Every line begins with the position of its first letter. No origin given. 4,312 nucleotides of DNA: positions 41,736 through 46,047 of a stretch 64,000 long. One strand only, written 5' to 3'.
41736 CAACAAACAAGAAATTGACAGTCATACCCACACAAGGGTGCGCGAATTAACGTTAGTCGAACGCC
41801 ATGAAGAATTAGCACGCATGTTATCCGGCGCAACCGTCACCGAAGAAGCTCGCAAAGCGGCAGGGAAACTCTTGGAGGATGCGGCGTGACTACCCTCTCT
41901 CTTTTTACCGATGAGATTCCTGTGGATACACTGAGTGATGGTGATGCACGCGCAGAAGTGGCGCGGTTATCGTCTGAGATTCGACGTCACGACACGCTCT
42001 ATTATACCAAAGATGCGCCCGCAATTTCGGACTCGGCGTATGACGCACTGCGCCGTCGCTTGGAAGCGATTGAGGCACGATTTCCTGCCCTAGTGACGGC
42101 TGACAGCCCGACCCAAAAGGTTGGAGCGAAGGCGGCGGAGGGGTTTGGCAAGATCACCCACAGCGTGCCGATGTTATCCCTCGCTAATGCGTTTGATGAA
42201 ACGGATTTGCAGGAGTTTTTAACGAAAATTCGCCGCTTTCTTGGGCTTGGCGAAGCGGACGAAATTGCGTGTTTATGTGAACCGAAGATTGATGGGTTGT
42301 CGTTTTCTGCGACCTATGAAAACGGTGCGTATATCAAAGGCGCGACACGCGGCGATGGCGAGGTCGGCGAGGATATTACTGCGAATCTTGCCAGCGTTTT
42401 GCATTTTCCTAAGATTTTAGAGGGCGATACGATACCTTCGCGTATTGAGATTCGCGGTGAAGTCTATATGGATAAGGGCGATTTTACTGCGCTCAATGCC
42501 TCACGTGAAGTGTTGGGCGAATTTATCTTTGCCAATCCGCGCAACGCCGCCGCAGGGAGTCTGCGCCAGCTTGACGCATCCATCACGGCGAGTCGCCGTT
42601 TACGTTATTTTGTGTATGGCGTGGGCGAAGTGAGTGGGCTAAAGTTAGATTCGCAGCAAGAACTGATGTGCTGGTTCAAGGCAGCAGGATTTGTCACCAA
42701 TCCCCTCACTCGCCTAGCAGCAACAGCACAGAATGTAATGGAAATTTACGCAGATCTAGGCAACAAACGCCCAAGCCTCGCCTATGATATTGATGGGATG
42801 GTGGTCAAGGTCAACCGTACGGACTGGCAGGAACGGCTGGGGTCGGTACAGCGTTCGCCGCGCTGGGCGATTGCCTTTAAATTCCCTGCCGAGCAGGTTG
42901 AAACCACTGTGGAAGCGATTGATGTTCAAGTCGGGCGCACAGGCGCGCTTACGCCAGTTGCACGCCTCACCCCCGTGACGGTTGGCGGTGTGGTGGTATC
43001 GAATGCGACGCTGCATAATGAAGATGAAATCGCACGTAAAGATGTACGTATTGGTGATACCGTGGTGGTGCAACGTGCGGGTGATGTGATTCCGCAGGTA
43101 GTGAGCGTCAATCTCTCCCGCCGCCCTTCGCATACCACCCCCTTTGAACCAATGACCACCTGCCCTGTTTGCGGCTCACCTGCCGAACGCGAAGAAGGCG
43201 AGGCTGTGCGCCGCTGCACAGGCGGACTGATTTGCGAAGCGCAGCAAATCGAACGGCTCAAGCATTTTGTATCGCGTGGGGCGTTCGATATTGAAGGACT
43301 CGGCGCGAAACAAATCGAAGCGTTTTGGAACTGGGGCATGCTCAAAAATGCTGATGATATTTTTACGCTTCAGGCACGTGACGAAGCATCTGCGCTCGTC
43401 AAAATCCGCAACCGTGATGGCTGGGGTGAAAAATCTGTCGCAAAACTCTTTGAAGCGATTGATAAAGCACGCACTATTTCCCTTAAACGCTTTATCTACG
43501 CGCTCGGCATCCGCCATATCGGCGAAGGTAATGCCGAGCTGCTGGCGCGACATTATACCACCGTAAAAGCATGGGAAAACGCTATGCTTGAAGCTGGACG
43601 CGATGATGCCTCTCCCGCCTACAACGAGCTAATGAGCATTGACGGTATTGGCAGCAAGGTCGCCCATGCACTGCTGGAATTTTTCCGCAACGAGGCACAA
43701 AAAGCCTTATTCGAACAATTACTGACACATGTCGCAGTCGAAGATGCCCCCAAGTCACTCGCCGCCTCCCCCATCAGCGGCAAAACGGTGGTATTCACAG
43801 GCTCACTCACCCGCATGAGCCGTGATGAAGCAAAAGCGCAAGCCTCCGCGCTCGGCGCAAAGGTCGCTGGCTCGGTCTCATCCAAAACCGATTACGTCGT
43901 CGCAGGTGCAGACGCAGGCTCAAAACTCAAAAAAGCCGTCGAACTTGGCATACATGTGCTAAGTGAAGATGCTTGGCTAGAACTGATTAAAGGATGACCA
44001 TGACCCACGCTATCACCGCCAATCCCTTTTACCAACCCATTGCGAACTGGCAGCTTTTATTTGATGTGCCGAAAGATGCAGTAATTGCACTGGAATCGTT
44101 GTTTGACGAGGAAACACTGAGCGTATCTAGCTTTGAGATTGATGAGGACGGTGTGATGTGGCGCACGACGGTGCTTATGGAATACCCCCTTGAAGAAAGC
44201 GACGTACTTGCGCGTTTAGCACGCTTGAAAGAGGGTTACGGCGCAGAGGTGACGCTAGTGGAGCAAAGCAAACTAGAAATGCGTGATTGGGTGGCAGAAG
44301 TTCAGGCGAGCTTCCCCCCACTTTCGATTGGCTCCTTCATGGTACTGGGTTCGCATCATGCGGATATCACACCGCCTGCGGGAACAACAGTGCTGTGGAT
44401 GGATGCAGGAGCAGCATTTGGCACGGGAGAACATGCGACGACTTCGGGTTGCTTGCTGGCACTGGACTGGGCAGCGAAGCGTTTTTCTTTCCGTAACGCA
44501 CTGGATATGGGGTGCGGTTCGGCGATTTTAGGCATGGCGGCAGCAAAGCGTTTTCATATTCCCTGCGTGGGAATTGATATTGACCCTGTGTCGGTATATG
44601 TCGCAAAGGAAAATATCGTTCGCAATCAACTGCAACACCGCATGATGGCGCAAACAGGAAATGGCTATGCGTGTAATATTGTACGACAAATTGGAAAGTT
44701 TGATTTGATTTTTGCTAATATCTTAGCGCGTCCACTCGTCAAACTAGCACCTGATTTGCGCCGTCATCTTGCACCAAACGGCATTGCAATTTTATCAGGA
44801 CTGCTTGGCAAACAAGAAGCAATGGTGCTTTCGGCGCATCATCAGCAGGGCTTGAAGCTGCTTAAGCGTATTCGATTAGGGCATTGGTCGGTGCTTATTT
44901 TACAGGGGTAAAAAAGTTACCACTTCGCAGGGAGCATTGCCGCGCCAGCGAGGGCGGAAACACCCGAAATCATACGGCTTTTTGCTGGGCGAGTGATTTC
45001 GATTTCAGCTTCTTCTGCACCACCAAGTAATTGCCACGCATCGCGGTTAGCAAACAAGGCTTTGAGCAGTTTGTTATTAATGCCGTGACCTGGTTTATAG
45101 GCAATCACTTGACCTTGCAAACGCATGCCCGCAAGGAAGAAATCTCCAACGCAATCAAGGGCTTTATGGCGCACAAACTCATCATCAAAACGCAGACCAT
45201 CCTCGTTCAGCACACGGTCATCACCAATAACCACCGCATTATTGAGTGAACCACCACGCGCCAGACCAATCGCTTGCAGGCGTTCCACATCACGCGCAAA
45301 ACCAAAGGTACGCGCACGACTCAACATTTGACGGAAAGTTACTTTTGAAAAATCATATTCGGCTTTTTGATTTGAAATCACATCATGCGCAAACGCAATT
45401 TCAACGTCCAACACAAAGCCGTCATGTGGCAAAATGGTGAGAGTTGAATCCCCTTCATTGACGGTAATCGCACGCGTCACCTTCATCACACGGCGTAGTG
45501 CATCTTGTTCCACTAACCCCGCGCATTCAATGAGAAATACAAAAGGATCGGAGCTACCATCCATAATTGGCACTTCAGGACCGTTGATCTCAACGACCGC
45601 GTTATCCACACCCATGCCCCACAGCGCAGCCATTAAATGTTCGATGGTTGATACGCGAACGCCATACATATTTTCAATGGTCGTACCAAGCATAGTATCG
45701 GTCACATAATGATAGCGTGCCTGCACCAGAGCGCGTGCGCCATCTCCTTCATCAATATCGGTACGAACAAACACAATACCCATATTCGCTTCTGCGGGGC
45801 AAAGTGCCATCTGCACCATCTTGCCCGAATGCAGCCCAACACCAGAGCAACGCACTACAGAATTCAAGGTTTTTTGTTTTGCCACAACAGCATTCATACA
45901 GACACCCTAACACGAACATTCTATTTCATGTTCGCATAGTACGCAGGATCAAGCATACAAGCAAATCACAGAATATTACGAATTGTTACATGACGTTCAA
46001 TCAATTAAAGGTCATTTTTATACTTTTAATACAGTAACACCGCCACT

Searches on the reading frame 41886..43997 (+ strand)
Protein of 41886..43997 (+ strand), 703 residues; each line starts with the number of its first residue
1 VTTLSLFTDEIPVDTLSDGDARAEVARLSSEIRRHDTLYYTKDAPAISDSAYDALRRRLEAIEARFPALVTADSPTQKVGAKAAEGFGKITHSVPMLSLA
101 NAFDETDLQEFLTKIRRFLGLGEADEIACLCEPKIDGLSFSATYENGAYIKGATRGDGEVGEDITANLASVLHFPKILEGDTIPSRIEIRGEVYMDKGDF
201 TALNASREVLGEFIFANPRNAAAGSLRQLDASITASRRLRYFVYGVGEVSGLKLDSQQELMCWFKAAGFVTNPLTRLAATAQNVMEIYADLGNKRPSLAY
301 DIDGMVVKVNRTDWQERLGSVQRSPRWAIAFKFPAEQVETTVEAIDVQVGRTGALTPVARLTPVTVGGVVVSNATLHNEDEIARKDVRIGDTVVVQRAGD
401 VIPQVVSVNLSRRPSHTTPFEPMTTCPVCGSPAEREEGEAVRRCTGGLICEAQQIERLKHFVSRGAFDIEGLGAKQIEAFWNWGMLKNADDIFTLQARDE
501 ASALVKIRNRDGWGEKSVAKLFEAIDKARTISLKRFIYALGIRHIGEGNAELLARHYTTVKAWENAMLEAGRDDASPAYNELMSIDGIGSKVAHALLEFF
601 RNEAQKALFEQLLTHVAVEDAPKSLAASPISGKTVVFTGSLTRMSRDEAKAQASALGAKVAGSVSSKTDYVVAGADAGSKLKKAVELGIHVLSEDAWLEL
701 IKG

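Call 60: search_protein_families(library=pfam, proteins=[window:41886-43997:+], max_evalue=0.00001)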
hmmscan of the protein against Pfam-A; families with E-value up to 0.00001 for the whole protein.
window:41886-43997:+ (703 aa): 7 families
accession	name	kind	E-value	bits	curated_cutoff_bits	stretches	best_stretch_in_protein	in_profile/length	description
PF01653.23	DNA_ligase_aden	-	1.7e-89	300.1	27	1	86-336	3-253/253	NAD-dependent DNA ligase adenylation domain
PF03120.22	DNA_ligase_OB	-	1.1e-34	118.6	32.9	1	339-415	1-77/79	NAD-dependent DNA ligase OB-fold domain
PF12826.13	HHH_2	-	3.4e-15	56.4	27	1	535-607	1-62/64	Helix-hairpin-helix motif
PF00533.33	BRCT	-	5.9e-15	55.7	21.3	1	630-701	6-78/78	BRCA1 C Terminus (BRCT) domain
PF03119.21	DNA_ligase_ZBD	-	3.5e-11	43.2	25.8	1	425-452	1-27/27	NAD-dependent DNA ligase C4 zinc finger domain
PF22745.1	Nlig-Ia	-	1.6e-06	29.1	27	1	25-71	6-52/92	DNA ligase-like, N-terminal NAD+-binding domain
PF12738.14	PTCB-BRCT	-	7.7e-06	26.3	22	0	638-693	5-60/63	twin BRCT domain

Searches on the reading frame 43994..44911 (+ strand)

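Call 60: search_protein_families(library=pfam, proteins=[window:43994-44911:+], max_evalue=0.00001)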
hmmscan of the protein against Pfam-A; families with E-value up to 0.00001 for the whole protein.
window:43994-44911:+ (305 aa): 5 families
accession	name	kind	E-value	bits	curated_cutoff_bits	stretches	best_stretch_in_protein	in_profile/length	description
PF06325.19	PrmA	-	3e-54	184.9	22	1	49-303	47-293/296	Ribosomal protein L11 methyltransferase (PrmA)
PF13649.12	Methyltransf_25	-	3.5e-08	34.5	27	1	170-263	2-97/97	Methyltransferase domain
PF13847.12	Methyltransf_31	-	2.2e-07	31.1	27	1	168-264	6-106/145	Methyltransferase domain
PF05175.20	MTS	-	2.9e-06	27.5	23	1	163-242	30-105/170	Methyltransferase small domain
PF08241.18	Methyltransf_11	-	7.1e-06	27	21.2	0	170-266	1-94/95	Methyltransferase domain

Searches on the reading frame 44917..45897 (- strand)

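Call 60: search_protein_families(library=pfam, proteins=[window:44917-45897:-], max_evalue=0.00001)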
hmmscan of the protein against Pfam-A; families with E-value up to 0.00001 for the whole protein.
window:44917-45897:- (326 aa): 1 family
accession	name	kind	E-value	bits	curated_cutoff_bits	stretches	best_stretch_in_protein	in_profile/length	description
PF03331.19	LpxC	-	3.3e-106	355.1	27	1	8-282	1-267/268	UDP-3-O-acyl N-acetylglycosamine deacetylase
